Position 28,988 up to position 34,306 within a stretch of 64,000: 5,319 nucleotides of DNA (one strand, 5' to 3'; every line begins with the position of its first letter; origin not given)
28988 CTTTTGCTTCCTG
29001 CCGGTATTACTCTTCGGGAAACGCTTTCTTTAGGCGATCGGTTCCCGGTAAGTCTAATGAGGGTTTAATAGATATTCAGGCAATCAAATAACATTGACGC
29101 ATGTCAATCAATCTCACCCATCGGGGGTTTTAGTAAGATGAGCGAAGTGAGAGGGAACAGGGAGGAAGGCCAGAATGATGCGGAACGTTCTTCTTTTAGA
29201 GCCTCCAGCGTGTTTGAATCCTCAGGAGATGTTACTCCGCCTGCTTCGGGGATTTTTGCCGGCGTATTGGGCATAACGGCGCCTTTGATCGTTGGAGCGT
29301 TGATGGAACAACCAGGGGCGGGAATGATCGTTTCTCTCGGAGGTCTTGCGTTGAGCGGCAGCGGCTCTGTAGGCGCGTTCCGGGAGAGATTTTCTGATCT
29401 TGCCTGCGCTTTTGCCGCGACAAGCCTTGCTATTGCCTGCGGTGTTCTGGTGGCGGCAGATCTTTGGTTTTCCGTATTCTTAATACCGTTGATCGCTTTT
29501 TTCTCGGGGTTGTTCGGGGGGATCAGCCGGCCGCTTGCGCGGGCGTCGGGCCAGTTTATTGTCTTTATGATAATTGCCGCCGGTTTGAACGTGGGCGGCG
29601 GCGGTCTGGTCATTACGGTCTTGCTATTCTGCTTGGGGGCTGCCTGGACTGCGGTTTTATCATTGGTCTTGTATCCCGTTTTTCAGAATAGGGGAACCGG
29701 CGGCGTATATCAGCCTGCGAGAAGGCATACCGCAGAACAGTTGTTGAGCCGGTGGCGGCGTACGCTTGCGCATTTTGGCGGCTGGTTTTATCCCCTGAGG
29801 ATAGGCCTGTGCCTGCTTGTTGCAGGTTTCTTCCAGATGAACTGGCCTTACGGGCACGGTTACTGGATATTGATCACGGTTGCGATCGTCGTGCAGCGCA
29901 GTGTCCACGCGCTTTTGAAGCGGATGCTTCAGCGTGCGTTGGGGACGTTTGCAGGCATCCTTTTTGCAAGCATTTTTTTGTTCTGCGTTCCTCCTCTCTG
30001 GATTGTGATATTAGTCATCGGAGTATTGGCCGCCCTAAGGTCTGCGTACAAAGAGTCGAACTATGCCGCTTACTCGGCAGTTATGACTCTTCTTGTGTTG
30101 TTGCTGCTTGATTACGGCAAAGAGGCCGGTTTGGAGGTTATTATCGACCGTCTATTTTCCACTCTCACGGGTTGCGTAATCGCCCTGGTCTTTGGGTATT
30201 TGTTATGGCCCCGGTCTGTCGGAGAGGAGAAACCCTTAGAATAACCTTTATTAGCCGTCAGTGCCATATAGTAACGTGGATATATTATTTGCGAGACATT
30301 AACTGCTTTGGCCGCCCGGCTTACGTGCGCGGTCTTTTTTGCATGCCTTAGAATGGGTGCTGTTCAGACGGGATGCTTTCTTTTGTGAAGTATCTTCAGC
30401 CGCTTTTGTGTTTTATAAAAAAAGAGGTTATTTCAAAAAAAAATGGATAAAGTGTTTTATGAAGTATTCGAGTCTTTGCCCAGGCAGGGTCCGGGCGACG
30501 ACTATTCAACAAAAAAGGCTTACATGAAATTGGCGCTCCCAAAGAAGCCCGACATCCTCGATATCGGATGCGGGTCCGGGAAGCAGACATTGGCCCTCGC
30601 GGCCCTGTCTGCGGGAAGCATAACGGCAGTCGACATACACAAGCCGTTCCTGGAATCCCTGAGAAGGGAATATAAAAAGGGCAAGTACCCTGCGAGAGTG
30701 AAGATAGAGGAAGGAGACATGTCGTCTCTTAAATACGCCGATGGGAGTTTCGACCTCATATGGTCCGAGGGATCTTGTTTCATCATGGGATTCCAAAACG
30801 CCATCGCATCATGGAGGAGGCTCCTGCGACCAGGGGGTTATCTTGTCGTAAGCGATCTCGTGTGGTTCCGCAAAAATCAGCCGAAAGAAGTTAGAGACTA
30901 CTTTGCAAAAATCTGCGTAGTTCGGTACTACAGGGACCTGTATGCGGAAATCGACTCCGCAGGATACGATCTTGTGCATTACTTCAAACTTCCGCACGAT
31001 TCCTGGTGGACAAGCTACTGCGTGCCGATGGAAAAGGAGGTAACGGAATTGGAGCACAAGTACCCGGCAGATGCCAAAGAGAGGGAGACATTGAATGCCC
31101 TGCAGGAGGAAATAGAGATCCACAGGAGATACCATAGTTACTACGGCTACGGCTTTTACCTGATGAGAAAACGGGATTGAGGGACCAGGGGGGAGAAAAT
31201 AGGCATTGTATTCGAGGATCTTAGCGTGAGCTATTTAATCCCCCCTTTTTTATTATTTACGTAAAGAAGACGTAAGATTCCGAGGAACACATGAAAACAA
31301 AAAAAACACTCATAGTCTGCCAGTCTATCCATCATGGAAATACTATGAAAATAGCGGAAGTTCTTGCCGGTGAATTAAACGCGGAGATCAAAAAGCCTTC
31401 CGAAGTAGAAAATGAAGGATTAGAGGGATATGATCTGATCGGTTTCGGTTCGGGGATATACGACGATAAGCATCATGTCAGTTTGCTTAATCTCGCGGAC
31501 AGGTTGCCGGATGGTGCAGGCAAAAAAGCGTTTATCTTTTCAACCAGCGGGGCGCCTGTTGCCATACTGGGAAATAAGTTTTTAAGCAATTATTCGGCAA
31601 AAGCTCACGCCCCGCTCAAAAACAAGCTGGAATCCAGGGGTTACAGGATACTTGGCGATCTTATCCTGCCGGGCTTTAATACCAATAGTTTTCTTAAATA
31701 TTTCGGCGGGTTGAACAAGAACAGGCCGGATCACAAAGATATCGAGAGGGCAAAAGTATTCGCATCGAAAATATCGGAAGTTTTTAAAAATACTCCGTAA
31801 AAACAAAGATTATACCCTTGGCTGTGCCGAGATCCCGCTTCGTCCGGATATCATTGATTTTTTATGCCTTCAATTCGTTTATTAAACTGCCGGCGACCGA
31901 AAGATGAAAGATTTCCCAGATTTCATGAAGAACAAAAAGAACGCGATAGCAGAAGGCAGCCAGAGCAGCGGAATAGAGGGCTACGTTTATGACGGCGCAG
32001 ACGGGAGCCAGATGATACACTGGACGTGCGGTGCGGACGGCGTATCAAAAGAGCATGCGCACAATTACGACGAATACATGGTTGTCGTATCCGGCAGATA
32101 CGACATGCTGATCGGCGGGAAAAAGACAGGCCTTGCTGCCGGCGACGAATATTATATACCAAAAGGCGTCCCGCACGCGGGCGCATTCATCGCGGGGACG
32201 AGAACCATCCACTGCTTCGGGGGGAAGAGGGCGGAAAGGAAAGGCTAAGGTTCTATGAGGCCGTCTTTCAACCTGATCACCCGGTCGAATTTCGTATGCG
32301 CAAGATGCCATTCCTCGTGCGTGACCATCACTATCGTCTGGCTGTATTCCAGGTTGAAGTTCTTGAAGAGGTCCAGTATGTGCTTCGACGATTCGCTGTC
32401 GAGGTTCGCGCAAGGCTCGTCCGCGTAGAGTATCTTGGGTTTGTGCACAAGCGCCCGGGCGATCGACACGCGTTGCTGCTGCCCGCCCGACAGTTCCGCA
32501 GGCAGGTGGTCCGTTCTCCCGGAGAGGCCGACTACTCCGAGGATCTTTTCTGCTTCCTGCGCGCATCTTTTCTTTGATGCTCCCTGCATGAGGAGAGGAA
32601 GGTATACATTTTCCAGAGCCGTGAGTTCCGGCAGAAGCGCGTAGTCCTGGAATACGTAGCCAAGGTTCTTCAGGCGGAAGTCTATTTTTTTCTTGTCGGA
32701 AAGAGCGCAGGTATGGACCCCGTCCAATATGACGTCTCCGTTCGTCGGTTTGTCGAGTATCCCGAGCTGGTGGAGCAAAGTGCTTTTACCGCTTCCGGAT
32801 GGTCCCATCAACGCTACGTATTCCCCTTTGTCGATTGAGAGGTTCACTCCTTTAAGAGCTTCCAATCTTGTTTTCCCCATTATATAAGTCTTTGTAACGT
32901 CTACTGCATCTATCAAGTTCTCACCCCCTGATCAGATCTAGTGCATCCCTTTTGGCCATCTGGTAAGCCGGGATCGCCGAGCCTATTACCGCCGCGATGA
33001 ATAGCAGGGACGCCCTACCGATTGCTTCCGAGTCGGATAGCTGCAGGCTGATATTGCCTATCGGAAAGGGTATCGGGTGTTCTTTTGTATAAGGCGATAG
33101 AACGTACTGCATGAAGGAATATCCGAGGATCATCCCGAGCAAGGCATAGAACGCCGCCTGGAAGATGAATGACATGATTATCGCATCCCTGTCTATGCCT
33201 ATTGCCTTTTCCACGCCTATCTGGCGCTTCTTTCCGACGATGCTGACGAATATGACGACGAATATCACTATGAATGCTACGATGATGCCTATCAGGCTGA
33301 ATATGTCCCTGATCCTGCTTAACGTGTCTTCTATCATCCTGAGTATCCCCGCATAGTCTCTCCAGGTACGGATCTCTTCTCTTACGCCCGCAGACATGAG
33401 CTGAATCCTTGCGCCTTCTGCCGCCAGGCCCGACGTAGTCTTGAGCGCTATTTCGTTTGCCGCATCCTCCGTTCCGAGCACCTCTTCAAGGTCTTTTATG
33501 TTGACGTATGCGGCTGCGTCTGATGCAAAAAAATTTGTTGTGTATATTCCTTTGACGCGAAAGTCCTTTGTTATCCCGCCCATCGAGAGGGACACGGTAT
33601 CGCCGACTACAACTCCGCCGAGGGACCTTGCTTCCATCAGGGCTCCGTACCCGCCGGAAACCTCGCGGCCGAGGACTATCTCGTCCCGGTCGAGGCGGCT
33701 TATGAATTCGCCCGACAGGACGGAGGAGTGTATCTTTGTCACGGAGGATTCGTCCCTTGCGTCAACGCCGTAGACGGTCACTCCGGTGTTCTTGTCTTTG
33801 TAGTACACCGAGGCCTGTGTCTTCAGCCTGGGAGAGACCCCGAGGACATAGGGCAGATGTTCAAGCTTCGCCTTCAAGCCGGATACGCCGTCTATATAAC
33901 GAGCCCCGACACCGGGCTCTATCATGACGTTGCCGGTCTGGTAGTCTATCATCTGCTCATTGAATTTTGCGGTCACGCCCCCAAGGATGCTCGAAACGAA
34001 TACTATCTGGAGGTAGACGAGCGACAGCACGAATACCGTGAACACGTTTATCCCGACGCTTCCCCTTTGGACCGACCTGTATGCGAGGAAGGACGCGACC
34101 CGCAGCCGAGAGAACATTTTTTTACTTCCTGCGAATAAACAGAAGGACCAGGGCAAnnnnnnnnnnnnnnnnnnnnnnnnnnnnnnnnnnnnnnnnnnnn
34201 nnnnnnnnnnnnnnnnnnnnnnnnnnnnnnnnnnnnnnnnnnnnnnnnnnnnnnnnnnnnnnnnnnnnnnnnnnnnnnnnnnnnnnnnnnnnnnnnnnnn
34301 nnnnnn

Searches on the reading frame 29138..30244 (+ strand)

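Call 27: search_protein_families(library=pfam, proteins=[window:29138-30244:+], max_evalue=0.0001)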
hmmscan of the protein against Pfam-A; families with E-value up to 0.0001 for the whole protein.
window:29138-30244:+ (368 aa): 1 family
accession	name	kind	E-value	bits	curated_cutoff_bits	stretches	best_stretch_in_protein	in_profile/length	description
PF13515.12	FUSC_2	-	2.3e-23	83.1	25.6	1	225-352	2-126/126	Fusaric acid resistance protein-like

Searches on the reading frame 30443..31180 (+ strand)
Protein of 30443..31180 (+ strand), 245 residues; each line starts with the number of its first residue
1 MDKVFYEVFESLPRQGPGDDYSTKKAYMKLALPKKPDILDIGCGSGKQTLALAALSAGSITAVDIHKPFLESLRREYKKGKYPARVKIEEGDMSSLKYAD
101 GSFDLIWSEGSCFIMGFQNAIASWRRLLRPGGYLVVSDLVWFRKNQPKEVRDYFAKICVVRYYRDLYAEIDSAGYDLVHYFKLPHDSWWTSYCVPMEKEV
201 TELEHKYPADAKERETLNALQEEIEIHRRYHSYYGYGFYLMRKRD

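Call 27: search_protein_families(library=pfam, proteins=[window:30443-31180:+], max_evalue=0.0001)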
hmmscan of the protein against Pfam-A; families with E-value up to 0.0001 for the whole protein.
window:30443-31180:+ (245 aa): 9 families
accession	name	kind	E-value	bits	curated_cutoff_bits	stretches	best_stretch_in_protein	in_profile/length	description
PF08241.18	Methyltransf_11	-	7.9e-20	71.8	21.2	1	39-136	1-95/95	Methyltransferase domain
PF13649.12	Methyltransf_25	-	2.3e-19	70.3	27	1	38-132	1-97/97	Methyltransferase domain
PF13847.12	Methyltransf_31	-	4.9e-16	59.2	27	1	37-156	6-128/145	Methyltransferase domain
PF08242.18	Methyltransf_12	-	1.5e-10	42.1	30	1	39-134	1-98/98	Methyltransferase domain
PF01209.24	Ubie_methyltran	-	1.5e-07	31.4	20.1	1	27-138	39-153/233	ubiE/COQ5 methyltransferase family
PF13578.12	Methyltransf_24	-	1.1e-06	29.9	26.3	1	40-138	2-104/105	Methyltransferase domain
PF13489.12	Methyltransf_23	-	2.1e-06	28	27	1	27-139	13-119/164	Methyltransferase domain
PF06325.19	PrmA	-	4.4e-06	26.8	22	1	34-140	162-262/296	Ribosomal protein L11 methyltransferase (PrmA)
PF05175.20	MTS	-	8e-06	26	23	1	33-108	30-104/170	Methyltransferase small domain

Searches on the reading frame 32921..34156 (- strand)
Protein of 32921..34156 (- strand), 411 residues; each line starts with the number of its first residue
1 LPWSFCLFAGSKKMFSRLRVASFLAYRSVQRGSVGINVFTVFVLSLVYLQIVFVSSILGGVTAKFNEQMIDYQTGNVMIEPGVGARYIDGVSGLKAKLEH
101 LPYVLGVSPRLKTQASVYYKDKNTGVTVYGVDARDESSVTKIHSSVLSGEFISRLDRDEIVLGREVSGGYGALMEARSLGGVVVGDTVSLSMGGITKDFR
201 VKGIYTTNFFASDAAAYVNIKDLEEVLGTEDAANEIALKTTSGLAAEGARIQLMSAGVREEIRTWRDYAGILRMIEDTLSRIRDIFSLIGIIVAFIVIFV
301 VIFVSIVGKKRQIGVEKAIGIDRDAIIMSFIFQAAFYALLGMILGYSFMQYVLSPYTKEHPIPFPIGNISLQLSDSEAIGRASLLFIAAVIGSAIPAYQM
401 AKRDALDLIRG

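Call 27: search_protein_families(library=pfam, proteins=[window:32921-34156:-], max_evalue=0.0001)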
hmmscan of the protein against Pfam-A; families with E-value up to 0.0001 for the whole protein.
window:32921-34156:- (411 aa): 1 family
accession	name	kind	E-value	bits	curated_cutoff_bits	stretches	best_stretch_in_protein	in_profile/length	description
PF02687.27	FtsX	-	5.5e-12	46.2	25.5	1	285-403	2-118/120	FtsX-like permease C-terminal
